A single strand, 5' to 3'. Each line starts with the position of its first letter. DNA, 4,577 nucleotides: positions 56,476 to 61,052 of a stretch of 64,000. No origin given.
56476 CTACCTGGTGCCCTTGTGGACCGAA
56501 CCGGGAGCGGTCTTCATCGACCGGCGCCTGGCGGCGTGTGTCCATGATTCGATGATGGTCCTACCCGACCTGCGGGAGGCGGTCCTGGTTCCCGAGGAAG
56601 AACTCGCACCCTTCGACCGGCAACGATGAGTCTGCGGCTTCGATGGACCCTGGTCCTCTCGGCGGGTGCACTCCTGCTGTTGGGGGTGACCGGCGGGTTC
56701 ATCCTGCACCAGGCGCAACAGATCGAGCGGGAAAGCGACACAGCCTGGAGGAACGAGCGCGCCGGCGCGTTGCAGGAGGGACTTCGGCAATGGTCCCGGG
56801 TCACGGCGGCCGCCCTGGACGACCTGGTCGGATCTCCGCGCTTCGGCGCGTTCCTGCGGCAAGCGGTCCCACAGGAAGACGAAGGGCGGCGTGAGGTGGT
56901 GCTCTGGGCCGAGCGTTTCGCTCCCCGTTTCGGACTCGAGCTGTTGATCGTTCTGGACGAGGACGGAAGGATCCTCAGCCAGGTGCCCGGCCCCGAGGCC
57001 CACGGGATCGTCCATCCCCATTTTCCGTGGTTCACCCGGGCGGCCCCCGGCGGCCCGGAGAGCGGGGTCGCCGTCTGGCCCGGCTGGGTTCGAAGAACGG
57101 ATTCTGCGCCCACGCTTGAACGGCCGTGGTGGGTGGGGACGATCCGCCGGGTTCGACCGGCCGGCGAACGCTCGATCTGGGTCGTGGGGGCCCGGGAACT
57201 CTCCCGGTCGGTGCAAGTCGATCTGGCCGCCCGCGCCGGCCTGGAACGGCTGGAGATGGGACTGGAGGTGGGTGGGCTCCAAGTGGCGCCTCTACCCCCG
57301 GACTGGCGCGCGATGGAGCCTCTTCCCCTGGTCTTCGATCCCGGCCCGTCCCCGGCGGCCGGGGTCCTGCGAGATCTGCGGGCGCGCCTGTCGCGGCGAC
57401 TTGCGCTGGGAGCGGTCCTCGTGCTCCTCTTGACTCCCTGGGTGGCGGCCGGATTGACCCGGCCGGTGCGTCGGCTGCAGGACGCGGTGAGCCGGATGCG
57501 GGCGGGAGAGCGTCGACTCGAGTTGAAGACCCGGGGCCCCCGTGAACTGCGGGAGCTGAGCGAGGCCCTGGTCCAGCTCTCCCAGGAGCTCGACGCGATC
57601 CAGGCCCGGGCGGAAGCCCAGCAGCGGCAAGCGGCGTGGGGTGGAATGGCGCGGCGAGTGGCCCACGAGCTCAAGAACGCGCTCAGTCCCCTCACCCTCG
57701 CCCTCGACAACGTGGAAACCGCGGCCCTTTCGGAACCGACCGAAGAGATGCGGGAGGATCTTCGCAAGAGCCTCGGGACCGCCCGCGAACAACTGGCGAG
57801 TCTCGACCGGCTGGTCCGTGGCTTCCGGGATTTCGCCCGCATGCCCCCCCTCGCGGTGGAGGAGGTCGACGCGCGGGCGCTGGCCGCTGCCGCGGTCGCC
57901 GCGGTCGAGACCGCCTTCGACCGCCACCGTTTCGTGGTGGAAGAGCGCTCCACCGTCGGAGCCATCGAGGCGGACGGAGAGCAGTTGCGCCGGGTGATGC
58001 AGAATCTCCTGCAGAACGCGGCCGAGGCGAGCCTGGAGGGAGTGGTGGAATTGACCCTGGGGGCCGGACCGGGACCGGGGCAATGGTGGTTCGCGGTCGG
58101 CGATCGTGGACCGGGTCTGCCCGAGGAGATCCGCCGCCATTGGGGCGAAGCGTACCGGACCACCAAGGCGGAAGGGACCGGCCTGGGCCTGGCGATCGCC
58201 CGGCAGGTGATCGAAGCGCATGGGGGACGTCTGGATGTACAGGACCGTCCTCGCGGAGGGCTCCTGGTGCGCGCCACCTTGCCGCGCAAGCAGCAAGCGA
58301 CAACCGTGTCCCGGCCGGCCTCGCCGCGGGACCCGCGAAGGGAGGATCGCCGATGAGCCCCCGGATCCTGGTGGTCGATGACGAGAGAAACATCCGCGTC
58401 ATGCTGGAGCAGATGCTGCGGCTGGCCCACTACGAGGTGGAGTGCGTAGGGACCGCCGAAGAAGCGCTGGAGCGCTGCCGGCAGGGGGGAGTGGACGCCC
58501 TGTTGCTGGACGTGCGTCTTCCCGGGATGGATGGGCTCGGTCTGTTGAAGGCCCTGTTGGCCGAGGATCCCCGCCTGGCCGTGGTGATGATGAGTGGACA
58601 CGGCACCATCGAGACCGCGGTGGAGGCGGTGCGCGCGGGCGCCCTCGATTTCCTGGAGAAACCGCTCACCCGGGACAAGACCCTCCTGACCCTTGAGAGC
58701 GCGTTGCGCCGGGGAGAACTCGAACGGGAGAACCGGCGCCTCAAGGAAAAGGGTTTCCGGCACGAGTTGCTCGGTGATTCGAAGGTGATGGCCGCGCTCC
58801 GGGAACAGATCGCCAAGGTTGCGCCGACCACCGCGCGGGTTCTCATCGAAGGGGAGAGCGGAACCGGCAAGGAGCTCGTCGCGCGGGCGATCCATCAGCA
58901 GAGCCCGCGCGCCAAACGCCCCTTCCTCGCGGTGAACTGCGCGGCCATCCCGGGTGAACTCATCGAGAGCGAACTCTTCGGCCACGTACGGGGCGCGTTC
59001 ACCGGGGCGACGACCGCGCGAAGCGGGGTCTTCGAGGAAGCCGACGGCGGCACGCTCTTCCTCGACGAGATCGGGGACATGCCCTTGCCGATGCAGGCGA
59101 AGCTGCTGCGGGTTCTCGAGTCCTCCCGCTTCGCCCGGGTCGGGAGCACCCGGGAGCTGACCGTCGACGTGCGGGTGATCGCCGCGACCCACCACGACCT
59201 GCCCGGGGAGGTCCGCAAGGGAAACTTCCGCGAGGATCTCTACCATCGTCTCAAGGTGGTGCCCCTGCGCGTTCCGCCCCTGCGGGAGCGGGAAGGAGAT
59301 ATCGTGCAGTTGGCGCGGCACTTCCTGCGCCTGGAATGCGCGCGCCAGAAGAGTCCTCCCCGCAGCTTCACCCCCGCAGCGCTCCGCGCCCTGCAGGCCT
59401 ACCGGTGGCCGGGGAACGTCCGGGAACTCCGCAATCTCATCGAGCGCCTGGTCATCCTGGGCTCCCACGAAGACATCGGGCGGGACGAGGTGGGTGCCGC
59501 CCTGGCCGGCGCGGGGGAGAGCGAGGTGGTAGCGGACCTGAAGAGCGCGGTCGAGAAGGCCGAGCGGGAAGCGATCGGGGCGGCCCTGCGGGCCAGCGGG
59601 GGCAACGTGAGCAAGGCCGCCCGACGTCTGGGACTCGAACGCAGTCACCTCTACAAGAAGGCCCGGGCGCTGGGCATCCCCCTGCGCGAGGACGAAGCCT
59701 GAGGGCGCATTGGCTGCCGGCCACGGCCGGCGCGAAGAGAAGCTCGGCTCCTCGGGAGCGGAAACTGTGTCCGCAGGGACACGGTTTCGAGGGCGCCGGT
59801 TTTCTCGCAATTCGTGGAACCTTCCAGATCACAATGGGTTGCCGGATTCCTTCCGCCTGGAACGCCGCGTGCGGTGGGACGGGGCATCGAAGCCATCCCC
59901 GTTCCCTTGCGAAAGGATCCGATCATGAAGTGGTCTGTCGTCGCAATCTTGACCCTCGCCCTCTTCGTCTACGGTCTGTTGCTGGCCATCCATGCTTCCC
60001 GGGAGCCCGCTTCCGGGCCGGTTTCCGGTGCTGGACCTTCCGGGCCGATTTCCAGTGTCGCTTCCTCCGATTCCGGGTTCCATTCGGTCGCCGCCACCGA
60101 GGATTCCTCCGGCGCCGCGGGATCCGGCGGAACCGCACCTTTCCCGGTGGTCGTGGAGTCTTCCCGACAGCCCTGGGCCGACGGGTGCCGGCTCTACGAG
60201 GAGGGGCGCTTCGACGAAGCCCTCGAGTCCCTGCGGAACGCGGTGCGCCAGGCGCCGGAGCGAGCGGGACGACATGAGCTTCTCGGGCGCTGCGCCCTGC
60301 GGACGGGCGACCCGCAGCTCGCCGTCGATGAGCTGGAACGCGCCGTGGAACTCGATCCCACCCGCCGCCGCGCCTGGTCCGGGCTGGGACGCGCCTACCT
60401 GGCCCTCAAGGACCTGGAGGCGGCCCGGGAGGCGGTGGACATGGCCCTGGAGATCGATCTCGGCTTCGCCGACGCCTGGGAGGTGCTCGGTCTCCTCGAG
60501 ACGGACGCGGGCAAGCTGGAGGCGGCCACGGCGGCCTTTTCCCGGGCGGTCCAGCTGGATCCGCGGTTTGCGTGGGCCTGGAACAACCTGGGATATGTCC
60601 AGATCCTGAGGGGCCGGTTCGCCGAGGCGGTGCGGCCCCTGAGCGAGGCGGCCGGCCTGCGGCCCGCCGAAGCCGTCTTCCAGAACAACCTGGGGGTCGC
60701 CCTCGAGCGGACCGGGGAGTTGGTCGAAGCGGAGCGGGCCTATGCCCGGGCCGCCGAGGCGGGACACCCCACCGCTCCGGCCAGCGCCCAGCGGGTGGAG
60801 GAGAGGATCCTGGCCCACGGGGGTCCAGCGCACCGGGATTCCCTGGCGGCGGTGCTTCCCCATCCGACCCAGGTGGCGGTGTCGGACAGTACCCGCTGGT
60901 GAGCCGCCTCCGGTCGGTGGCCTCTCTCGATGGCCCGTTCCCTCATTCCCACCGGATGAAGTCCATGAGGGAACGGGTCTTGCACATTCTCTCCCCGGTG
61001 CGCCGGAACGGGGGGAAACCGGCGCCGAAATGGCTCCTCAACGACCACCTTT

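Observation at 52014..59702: Coupled four-gene operon: GT2 glycosyltransferase fused to an unknown periplasmic domain, an unknown lipoprotein, and an NtrB/NtrC-type sigma-54 two-component system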

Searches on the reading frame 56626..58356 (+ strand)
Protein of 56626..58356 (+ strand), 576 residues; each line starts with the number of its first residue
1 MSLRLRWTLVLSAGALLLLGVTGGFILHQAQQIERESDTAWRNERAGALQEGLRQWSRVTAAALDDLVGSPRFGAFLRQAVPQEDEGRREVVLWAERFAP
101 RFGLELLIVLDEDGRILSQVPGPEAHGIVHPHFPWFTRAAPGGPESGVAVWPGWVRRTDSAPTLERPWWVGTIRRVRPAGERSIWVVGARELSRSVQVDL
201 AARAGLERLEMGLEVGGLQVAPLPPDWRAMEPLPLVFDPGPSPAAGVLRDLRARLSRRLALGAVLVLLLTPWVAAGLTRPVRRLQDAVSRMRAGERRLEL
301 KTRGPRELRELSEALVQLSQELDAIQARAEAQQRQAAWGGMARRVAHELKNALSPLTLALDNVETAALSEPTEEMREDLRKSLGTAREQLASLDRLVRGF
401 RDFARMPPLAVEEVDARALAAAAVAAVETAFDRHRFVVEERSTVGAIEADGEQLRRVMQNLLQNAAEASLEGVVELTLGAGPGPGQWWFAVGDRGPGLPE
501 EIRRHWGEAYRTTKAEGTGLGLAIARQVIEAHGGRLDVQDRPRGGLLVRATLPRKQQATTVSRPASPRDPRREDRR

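Call 8: search_protein_families(library=pfam, proteins=[window:56626-58356:+], max_evalue=0.1)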
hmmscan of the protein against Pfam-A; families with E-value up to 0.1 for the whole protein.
window:56626-58356:+ (576 aa): 4 families
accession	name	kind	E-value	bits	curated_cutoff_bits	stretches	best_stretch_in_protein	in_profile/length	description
PF02518.31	HATPase_c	-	2.4e-21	76.7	26.4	1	450-555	2-110/111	Histidine kinase-, DNA gyrase B-, and HSP90-like ATPase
PF00672.30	HAMP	-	2.6e-08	34.5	25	1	272-323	1-52/53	HAMP domain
PF00512.31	HisKA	-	1e-06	29.1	26.9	1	340-406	4-63/66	His Kinase A (phospho-acceptor) domain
PF04678.18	MCU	-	0.071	13.6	30.8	0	283-342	42-98/177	Mitochondrial calcium uniporter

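Call 9: search_protein_families(library=ncbifam, proteins=[window:56626-58356:+], max_evalue=0.1)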
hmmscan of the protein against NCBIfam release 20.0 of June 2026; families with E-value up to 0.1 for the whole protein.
window:56626-58356:+ (576 aa): 75 families (the best 25 are shown)
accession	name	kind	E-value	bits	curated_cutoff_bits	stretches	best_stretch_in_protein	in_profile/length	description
NF008468.0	PRK11360.1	equivalog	4e-33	114.7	646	1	322-559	380-613/616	two-component system sensor histidine kinase AtoS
NF047496.1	HK_LIC11548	equivalog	1.3e-26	93.5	750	2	273-469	295-490/589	LIC_11548 family sensor histidine kinase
NF052574.1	HisKinEspCMyxo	equivalog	2.3e-26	92.2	1200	1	324-562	403-645/785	serine histidine kinase EspC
NF008312.0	PRK11100.1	equivalog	1.2e-25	90.3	356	1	249-555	178-475/477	two-component system sensor histidine kinase CreC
NF006800.0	PRK09303.1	equivalog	2e-23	83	342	1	299-555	117-378/383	histidine kinase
NF010411.0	PRK13837.1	equivalog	7.1e-23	80.5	647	1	316-562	428-683/828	two-component system VirA-like sensor kinase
NF007004.0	PRK09467.1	equivalog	1.5e-22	80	415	1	263-556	166-438/440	two-component system sensor histidine kinase EnvZ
NF012163.2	BaeS_SmeS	equivalog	1.2e-21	77.2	500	1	260-553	171-457/457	sensor histidine kinase efflux regulator BaeS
TIGR02916.1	PEP_his_kin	equivalog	1.5e-21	76.7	300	1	323-553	461-679/679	XrtA/PEP-CTERM system histidine kinase PrsK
NF040691.1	MtrAB_MtrB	equivalog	1.1e-19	70.9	450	1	263-564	194-502/507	MtrAB system histidine kinase MtrB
NF007688.0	PRK10364.1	equivalog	1.2e-19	70.5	479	1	325-557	227-454/460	two-component system sensor histidine kinase ZraS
TIGR01386.1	cztS_silS_copS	subfamily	1.3e-19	70.5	292.55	1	247-540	158-445/457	heavy metal sensor histidine kinase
NF041777.1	sens_FixL_Rhizob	equivalog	1.3e-18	66.9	850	1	309-555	234-482/485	sensor protein FixL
NF045900.1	HisKinCpxALeg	equivalog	2.1e-18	66.3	800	1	253-553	152-450/451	two-component system sensor histidine kinase CpxA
NF033092.0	HK_WalK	equivalog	2.3e-18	66.1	725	2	432-553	467-593/594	cell wall metabolism sensor histidine kinase WalK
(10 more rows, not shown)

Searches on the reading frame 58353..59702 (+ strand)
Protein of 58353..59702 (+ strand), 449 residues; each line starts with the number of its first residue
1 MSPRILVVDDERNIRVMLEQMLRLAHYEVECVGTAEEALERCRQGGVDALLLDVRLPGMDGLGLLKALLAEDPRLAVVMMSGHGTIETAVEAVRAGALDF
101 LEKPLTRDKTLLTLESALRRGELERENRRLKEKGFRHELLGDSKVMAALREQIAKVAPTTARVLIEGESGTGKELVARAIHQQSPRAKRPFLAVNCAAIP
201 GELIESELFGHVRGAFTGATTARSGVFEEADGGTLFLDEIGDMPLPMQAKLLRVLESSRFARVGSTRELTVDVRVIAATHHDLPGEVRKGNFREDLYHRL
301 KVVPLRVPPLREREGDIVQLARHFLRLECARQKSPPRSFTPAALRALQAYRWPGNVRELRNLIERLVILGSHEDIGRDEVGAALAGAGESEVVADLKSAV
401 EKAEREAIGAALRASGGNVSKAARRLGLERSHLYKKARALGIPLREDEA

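Call 8: search_protein_families(library=pfam, proteins=[window:58353-59702:+], max_evalue=0.1)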
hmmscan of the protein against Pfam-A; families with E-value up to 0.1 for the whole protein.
window:58353-59702:+ (449 aa): 16 families
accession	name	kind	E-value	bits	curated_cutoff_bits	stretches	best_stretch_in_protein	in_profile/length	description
PF00158.32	Sigma54_activat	-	3.2e-73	245.4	20.2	1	140-305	2-167/168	Sigma-54 interaction domain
PF00072.30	Response_reg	-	2.9e-27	95.5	30.2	1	5-110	1-106/111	Response regulator receiver domain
PF14532.12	Sigma54_activ_2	-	1e-23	84.6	25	1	140-310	1-138/138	Sigma-54 interaction domain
PF25601.1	AAA_lid_14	-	5.6e-23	81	27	1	311-390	1-80/87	AAA+ ATPase lid domain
PF02954.25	HTH_8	-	1.9e-11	44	22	1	400-436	2-38/42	Bacterial regulatory protein, Fis family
PF07728.20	AAA_5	-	5.1e-06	27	22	1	163-281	2-123/139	AAA domain (dynein-related subfamily)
PF00004.35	AAA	-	4e-05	24.5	21.2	1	163-286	1-113/131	ATPase family associated with various cellular activities (AAA)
PF13191.12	AAA_16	-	0.0029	18.5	32.6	1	145-212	8-82/167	AAA ATPase domain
PF18024.7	HTH_50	-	0.0045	17.1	27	1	395-442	3-49/50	Helix-turn-helix domain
PF01078.27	Mg_chelatase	-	0.0087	15.9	20.3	0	218-278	93-155/207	Magnesium chelatase, subunit ChlI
PF20274.4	cREC_REC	-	0.0091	17.1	27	1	5-72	2-60/88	Cyclic-phosphate processing Receiver domain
PF20030.5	bpMoxR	-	0.039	13.5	27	1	160-284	31-148/205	MoxR domain in the MoxR-vWA-beta-propeller ternary systems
PF00493.29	MCM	-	0.044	13.3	23.3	1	161-278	58-170/224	MCM P-loop domain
PF13551.12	HTH_29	-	0.048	14.2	28.1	0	411-435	6-31/64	Winged helix-turn helix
PF13401.12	AAA_22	-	0.058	14.2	27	0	163-198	8-43/130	AAA domain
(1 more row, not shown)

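Call 9: search_protein_families(library=ncbifam, proteins=[window:58353-59702:+], max_evalue=0.1)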
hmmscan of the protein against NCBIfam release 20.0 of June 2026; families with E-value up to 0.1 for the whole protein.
window:58353-59702:+ (449 aa): 126 families (the best 25 are shown)
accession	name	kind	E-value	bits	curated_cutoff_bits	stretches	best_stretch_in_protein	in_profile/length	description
TIGR01818.1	ntrC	equivalog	2.1e-138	462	558.6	2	5-390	1-387/463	nitrogen regulation protein NR(I)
NF051870.1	NAssimRespRegNtrX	equivalog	9e-133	443.5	600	1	5-442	4-452/452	nitrogen assimilation response regulator NtrX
NF008469.0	PRK11361.1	equivalog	1.1e-127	426.6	714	1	4-442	6-456/461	acetoacetate metabolism transcriptional regulator AtoC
TIGR02915.1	PEP_resp_reg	equivalog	3e-122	408.6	502.6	1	5-436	1-438/445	PEP-CTERM-box response regulator transcription factor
NF041946.1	LuxO_transreg_Vib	equivalog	1.6e-119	399.8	800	2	8-393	2-389/463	quorum-sensing sigma-54 dependent transcriptional regulator LuxO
NF007689.0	PRK10365.1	equivalog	4.1e-119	398.3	760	1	5-436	8-438/441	sigma-54-dependent response regulator transcription factor ZraR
NF008176.1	PRK10923.1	equivalog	4.9e-114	381.5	620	1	5-378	6-379/469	nitrogen regulation protein NR(I)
NF011695.0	PRK15115.1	equivalog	1.8e-113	379.7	763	1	4-435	8-431/445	two-component system response regulator GlrR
NF003451.0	PRK05022.1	equivalog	2.4e-109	366.4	476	1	116-442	170-510/512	nitric oxide reductase transcriptional regulator NorR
NF041552.1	TF_PrdR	equivalog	4.4e-106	355.5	795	1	123-437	254-573/577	sigma-54 dependent transcriptional regulator PrdR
TIGR01817.1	nifA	equivalog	3.4e-104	349.5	528.85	1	122-380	179-438/534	nif-specific transcriptional activator NifA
NF038308.1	RNA_repair_RtcR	equivalog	4.2e-99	332.8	650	1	87-430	124-501/530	RNA repair transcriptional activator RtcR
NF049963.1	RespRegFlgRCampy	domain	7.3e-95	318.3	750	1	5-438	3-425/429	fla regulon two-component system response regulator FlgR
NF050807.1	TransRegFlbDCaul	equivalog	1.7e-94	317.3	750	1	28-428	26-407/454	sigma-54-dependent transcriptional regulator FlbD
TIGR02329.1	propionate_PrpR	equivalog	4.5e-90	302.8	499.2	1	61-437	151-524/526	propionate catabolism operon regulatory protein PrpR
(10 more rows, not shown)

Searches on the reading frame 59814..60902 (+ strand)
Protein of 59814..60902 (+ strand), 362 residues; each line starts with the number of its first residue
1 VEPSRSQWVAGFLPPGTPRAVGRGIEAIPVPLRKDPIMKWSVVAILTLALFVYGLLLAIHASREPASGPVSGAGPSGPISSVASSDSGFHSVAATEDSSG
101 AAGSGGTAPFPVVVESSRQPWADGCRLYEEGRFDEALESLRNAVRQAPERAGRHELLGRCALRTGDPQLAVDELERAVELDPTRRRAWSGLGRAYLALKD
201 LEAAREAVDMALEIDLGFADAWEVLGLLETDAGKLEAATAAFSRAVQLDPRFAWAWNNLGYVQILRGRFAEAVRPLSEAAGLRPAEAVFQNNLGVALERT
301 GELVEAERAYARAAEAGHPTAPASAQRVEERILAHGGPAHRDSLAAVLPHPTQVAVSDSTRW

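Call 27: search_protein_families(library=pfam, proteins=[window:59814-60902:+], max_evalue=0.001)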
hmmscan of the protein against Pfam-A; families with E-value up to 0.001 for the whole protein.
window:59814-60902:+ (362 aa): 18 families
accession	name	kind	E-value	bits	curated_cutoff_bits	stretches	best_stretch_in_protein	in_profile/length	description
PF00515.34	TPR_1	-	6.6e-28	95.8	27.8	1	186-215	2-31/34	Tetratricopeptide repeat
PF07719.23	TPR_2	-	2.2e-27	93.3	27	2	154-183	4-33/34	Tetratricopeptide repeat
PF13432.12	TPR_16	-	4.8e-26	91.3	32.7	4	124-183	4-63/65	Tetratricopeptide repeat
PF13414.12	TPR_11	-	1.4e-24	86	26.8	1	226-263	1-38/42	TPR repeat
PF14559.12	TPR_19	-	4.4e-22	78.6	25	3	162-225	2-65/68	Tetratricopeptide repeat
PF13181.12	TPR_8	-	1.2e-20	72.2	25.7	0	186-215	2-31/34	Tetratricopeptide repeat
PF13428.12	TPR_14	-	2.6e-16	58.9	23.5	2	156-193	6-43/44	Tetratricopeptide repeat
PF13431.12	TPR_17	-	8.7e-16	57.3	24.4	1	242-273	2-33/34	Tetratricopeptide repeat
PF13424.12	TPR_12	-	2.7e-15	56.7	30.1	2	157-215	9-75/77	Tetratricopeptide repeat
PF23914.1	TPR_CcmH_CycH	-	5.7e-13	49.4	42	0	139-185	38-84/158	Cytochrome c-type biogenesis protein H TPR domain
PF13174.12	TPR_6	-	1e-07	32.5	26.3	0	157-182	6-31/33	Tetratricopeptide repeat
PF13176.12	TPR_7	-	2.3e-07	30.8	27.9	0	292-314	4-26/36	Tetratricopeptide repeat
PF13371.12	TPR_9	-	7.7e-07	29.5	35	0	129-187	7-65/73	Tetratricopeptide repeat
PF25063.1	ARM_TT21_C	-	1.7e-06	28.5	35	0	170-276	40-152/209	Tetratricopeptide repeat protein 21 C-terminal ARM domain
PF07721.20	TPR_4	-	1.1e-05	26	27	0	253-274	1-22/26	Tetratricopeptide repeat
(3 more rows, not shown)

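Call 57: search_protein_families(library=ncbifam, proteins=[window:59925-60902:+], max_evalue=0.001)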
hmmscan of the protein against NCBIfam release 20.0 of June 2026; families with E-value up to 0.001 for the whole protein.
window:59925-60902:+ (325 aa): 18 families
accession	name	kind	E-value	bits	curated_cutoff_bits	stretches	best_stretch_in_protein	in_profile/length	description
TIGR02521.1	type_IV_pilW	equivalog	1.5e-21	77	154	2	154-242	37-125/234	type IV pilus biogenesis/stability protein PilW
TIGR02917.1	PEP_TPR_lipo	equivalog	7.3e-21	73.8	312.2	1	93-237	103-248/899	XrtA/PEP-CTERM system TPR-repeat protein PrsT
NF040959.1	MamA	equivalog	2.4e-19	69.6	200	1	88-242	45-199/204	magnetosome protein MamA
NF033920.0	C39_PA2778_fam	equivalog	1.1e-13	51.1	150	2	90-177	166-253/255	PA2778 family cysteine peptidase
NF033762.1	social_mot_Tgl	equivalog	4.9e-13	49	225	1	120-286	37-206/252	social motility TPR repeat lipoprotein Tgl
TIGR02552.1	LcrH_SycD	equivalog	1.4e-11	44.3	104.8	1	87-177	25-115/136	SycD/LcrH family type III secretion system chaperone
TIGR04510.1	mod_pep_cyc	subfamily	1.2e-09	37.2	400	1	189-246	405-462/814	putative peptide modification system cyclase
NF052415.1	T3SS_chap_SctY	equivalog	2.5e-09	37.6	70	1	93-175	19-104/106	type III secretion apparatus assembly chaperone SctY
NF008391.2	PRK11189.1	equivalog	6.6e-09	35.7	250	1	167-239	84-156/297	lipoprotein NlpI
NF047558.1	TPR_END_plus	domain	3.5e-08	33.3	32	0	121-148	6-32/56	TPR end-of-group domain-containing protein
TIGR03939.1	PGA_TPR_OMP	equivalog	8.6e-07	27.5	366.65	1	93-275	32-213/800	poly-beta-1,6 N-acetyl-D-glucosamine export porin PgaA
TIGR00990.1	3a0801s09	subfamily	2.6e-06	26.4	757.25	1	96-242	317-459/615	mitochondrial import receptor subunit TOM70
NF033758.1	gliding_GltE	equivalog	4.9e-06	25.8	225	0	248-278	86-114/411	adventurous gliding motility TPR repeat lipoprotein GltE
NF008520.0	PRK11447.1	equivalog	6.5e-06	24.2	858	1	86-171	275-365/1157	cellulose synthase complex outer membrane protein BcsC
NF002725.1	PRK02603.1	equivalog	1.6e-05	25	143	0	185-236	75-126/173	photosystem I assembly protein Ycf3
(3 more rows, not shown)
